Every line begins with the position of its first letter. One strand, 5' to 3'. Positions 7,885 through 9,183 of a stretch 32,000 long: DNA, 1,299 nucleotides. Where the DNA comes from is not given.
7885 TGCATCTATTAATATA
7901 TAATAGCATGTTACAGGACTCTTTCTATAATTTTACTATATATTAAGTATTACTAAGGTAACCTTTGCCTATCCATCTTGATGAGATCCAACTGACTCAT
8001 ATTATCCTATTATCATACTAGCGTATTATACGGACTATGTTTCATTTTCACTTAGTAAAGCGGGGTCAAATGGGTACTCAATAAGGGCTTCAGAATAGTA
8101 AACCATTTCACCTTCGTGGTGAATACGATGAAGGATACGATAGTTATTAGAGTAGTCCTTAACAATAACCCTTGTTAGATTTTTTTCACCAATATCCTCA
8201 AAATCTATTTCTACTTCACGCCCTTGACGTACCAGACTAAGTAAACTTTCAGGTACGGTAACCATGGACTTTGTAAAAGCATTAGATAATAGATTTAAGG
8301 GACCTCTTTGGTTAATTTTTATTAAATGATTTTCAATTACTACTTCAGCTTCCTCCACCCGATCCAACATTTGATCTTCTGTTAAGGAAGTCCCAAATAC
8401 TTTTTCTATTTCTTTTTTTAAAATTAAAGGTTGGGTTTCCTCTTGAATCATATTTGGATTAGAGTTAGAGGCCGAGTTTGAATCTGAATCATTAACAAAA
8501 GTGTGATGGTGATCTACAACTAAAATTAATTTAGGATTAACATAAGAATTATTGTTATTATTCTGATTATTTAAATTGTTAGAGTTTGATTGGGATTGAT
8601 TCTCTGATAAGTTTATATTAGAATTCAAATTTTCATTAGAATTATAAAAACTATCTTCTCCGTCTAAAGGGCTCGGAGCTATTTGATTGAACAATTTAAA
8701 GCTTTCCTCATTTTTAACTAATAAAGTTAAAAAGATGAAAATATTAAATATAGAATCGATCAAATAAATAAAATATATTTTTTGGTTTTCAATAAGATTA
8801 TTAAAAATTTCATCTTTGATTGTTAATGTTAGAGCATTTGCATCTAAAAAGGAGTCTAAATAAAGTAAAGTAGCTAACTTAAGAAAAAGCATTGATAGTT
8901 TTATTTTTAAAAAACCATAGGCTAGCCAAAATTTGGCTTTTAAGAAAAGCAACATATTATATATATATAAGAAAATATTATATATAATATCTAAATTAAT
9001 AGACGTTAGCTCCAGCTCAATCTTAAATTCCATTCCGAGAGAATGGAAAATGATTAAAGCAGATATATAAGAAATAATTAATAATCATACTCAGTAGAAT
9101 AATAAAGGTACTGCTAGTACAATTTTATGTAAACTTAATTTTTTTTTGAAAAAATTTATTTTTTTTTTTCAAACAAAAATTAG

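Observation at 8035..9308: The orphan 332-aa ORF sits behind a perfect 96-bp copy of the cox3 5' flank (CMS-like chimeric architecture)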

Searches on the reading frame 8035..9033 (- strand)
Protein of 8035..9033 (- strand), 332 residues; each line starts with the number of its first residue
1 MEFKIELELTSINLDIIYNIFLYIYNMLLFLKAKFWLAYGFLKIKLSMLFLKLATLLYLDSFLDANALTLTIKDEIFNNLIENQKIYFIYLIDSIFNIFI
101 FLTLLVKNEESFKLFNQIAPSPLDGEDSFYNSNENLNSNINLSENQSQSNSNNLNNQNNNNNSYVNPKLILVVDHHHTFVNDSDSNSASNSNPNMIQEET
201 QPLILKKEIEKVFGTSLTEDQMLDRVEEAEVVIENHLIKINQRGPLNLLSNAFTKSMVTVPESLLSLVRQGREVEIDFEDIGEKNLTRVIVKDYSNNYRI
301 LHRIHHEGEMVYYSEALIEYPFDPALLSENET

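Call 10: search_protein_families(library=pfam, proteins=[window:8035-9033:-], max_evalue=1)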
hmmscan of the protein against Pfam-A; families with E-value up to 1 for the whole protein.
window:8035-9033:- (332 aa): 0 families

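Call 11: find_encoding_contigs(protein=window:8035-9033:-, flank=10000, max_places=6)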
Protein window:8035-9033:- (332 aa): no gene with exactly this product is on record in the collection.

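Call 12: find_homologous_proteins(query=window:8038-9033:-, max_evalue=0.01)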
Query window:8038-9033:-: 2977 candidates shared short words with the query, none scored E <= 0.01.

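Call 23: search_protein_representatives(protein=window:8038-9033:-)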
Query: 332 residues. Proteins with E-value up to 0.001 (for the whole library): 1; up to 1e-10: 1; up to 1e-30: 0. The best 1 are listed.
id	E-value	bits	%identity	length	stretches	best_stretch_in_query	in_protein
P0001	8.4e-19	84.8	31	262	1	72-329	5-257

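Call 26: find_encoding_contigs(protein=P0001, flank=10000, max_places=6)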
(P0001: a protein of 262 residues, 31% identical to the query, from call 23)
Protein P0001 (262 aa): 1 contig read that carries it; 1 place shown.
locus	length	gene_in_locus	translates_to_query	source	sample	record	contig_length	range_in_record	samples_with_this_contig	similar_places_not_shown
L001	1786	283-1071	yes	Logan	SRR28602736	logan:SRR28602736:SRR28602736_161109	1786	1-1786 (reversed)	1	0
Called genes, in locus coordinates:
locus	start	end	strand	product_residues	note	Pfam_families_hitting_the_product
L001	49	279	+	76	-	-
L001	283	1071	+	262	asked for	-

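Call 28: predict_structure(protein=window:8038-9033:-)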
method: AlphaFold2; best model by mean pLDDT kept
length: 332 residues; sequences in the alignment: 1
mean_pLDDT: 43.2   pTM: 0.21
mean pLDDT of the five models: 43.2, 41.2, 39.4, 38.6, 32.2
residues with pLDDT >= 90: 0; 70-90: 41; 50-70: 48; < 50: 243
segments of 3 or more residues with pLDDT < 50: 1-9, 67-70, 106-332
pLDDT, mean of each block of 10 residues (from residue 1): 38 69 81 82 78 67 50 56 61 65 53 42 40 39 35 33 28 27 30 25 30 38 32 22 25 28 42 38 34 36 33 35 35 26
secondary structure, 60 per line:
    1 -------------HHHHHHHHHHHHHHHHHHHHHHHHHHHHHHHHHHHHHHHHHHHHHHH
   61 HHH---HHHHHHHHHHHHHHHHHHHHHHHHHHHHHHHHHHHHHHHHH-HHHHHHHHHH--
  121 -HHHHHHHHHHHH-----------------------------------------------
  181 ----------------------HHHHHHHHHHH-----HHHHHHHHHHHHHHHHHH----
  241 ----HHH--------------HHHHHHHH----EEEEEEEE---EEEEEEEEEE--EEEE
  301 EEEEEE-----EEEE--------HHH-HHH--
elements in order: H14-63 H67-107 H109-118 H122-133 H203-213 H219-236 H262-269 E274-281 E285-294 E297-306 E312-315

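Call 29: list_cluster_members(proteins=[P0001])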
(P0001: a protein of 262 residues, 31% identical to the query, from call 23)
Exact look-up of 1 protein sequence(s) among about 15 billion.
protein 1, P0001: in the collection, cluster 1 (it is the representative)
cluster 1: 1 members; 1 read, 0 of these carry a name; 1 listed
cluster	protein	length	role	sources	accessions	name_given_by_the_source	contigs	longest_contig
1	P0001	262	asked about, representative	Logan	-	-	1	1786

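Call 70: search_protein_families(library=ncbifam, proteins=[P0001], max_evalue=1)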
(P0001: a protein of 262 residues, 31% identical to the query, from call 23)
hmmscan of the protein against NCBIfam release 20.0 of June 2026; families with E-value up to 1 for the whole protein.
P0001 (262 aa): 0 families

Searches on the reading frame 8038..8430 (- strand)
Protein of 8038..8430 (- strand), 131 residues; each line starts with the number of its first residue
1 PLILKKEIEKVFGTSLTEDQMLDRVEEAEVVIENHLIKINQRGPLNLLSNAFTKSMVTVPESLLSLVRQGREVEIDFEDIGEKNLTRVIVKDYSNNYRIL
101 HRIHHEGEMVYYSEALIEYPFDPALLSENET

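Call 45: find_homologous_proteins(query=A1, max_evalue=0.01)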
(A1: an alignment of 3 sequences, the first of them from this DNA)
Query A1 (3 sequences): 466 candidates shared short words with the query, none scored E <= 0.01.

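Call 46: find_related_loci(query=A1, collection=metagenome_contigs, flank=10000)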
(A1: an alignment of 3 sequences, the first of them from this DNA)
Query A1 (131 aa) in metagenome_contigs; peptide patterns used: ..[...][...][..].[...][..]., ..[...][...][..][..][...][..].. (x = any residue, [..] = any of these).
183 stretches matched a pattern, but none encodes a relative of the query by tblastn (E <= 1e-3).

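Call 49: search_solved_structures(query=A1, max_evalue=10)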
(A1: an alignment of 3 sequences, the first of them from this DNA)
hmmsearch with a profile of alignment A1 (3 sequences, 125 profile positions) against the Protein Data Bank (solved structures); distinct sequences matched with E-value up to 10: 8.
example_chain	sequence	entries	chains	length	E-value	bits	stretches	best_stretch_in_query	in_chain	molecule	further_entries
9n9y_B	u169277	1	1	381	0.098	15.5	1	40-115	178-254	Ubiquitin carboxyl-terminal hydrolase 1, N-terminal fragment,Ubiquitin carboxyl-terminal h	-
7ay0_B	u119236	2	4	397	0.13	15.1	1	40-115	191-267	Ubiquitin carboxyl-terminal hydrolase 1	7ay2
7ay1_D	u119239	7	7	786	0.23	14.3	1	40-115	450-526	Ubiquitin carboxyl-terminal hydrolase 1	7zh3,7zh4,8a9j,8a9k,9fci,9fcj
9ebs_E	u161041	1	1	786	0.23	14.3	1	40-115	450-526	Ubiquitin carboxyl-terminal hydrolase 1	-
9di1_B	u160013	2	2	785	0.23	14.3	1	40-115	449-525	Ubiquitin carboxyl-terminal hydrolase 1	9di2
9hnw_A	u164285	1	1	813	0.24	14.2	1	40-115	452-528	Ubiquitin carboxyl-terminal hydrolase 1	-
6m3p_E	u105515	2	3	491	0.43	13.4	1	53-100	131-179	Ankyrin-3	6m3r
6m3q_E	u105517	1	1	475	1.1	12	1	50-99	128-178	Ankyrin-2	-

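Call 50: search_protein_families(library=pfam, alignment_id=A1, max_evalue=10)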
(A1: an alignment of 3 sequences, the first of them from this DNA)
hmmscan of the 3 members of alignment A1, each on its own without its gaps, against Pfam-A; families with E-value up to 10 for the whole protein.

A. member 1, seq(131 aa): 1 family
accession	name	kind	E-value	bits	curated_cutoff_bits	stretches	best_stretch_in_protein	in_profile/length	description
PF25402.1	PH_28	-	0.11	13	27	1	48-91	62-106/110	Kinetoplastid PH-like domain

B. families by the number of members that match (of 3 scanned): 2 families
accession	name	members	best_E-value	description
PF20628.3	Dyp_perox_C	1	0.00049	Dyp-type peroxidase, C-terminal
PF25402.1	PH_28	1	0.11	Kinetoplastid PH-like domain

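Call 59: predict_structure(alignment_id=A2)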
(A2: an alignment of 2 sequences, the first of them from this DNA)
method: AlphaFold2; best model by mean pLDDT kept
length: 131 residues; sequences in the alignment: 2
mean_pLDDT: 44.0   pTM: 0.28
mean pLDDT of the five models: 44.0, 43.9, 43.0, 40.7, 39.1
residues with pLDDT >= 90: 0; 70-90: 2; 50-70: 34; < 50: 95
segments of 3 or more residues with pLDDT < 50: 1-4, 31-59, 69-77, 83-131
pLDDT, mean of each block of 10 residues (from residue 1): 50 63 55 35 34 42 49 45 46 40 39 37 38 30
secondary structure, 60 per line:
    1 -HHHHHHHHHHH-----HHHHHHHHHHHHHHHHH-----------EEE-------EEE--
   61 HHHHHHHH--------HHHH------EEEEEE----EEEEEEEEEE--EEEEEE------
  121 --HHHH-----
elements in order: H2-12 H18-34 E46-48 E56-58 H61-68 H77-80 E87-92 E97-106 E109-114 H123-126

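Call 81: fold_search(model_id=the predicted structure, library=pdb)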
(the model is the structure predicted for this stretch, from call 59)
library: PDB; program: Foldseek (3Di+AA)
matches with E <= 10: 372; with E <= 0.001: 0
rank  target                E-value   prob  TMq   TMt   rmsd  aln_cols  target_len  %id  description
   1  4zr7_B                3.0e-01  0.08  0.17  0.19  12.7       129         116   14  The structure of a domain of a functionally unknown protein from Bacillus subtilis subsp. subtilis str. 168 (released 2015-05-27)
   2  4zr7_D                3.3e-01  0.08  0.17  0.19  13.6       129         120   15  The structure of a domain of a functionally unknown protein from Bacillus subtilis subsp. subtilis str. 168 (released 2015-05-27)
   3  7qf5                  4.0e-01  0.10  0.17  0.18  10.6        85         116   16  Structure of the Q103L mutant of miniSOG (released 2022-02-16)
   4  2bas_B                5.7e-01  0.04  0.15  0.06  14.3       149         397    8  Crystal Structure of the Bacillus subtilis YkuI Protein, with an EAL Domain. (released 2005-11-29)
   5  2p08_B                6.1e-01  0.23  0.24  0.28   5.1        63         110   13  Structure of the N-terminally truncated PAS domain of signal transduction histidine kinase from Nostoc punctiforme PCC (released 2007-11-13)
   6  8u65_A                7.8e-01  0.07  0.21  0.07  15.7       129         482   12  Cryo-EM structure of PsBphP in Pfr state, splayed PSM only (released 2024-08-21)
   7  6tc5                  9.3e-01  0.23  0.26  0.13   6.2        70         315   14  Phytochromobilin-adducted PAS-GAF bidomain of Sorghum bicolor phyB (released 2020-05-06)
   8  9ghd_V                9.9e-01  0.08  0.20  0.14  12.1       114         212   13  Escherichia coli 70S ribosome in complex with Staphylococcus aureus FusB-EF-G (FusB-EF-G-70S*) (released 2025-03-26)
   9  4our_A                9.9e-01  0.08  0.20  0.08  13.8       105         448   14  Crystal structure of Arabidopsis thaliana phytochrome B photosensory module (released 2014-07-16)
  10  8yb4_B                9.9e-01  0.06  0.22  0.07  15.3       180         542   12  Pfr conformer of Arabidopsis thaliana phytochrome B in complex with phytochrome-interacting factor 6 (released 2024-10-02)
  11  4hh3_A                9.9e-01  0.04  0.17  0.11  15.6       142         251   13  Structure of the AppA-PpsR2 core complex from Rb. sphaeroides (released 2013-06-05)
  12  2zfd_B                1.0e+00  0.16  0.20  0.22   6.7        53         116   15  The crystal structure of plant specific calcium binding protein AtCBL2 in complex with the regulatory domain of AtCIPK (released 2008-02-19)
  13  8isk_A                1.0e+00  0.16  0.23  0.05   6.2        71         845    8  Pr conformer of Zea mays phytochrome A1 - ZmphyA1-Pr (released 2023-08-09)
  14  8znj_B                1.0e+00  0.02  0.16  0.10  16.8       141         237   17  Cryo-EM structure of a short prokaryotic Argonaute system from archaeon Suldolobus islandicus (released 2025-02-19)
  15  5f9f_C                1.0e+00  0.02  0.14  0.05  17.5       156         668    7  Crystal structure of RIG-I helicase-RD in complex with 24-mer blunt-end hairpin RNA (released 2016-01-13)
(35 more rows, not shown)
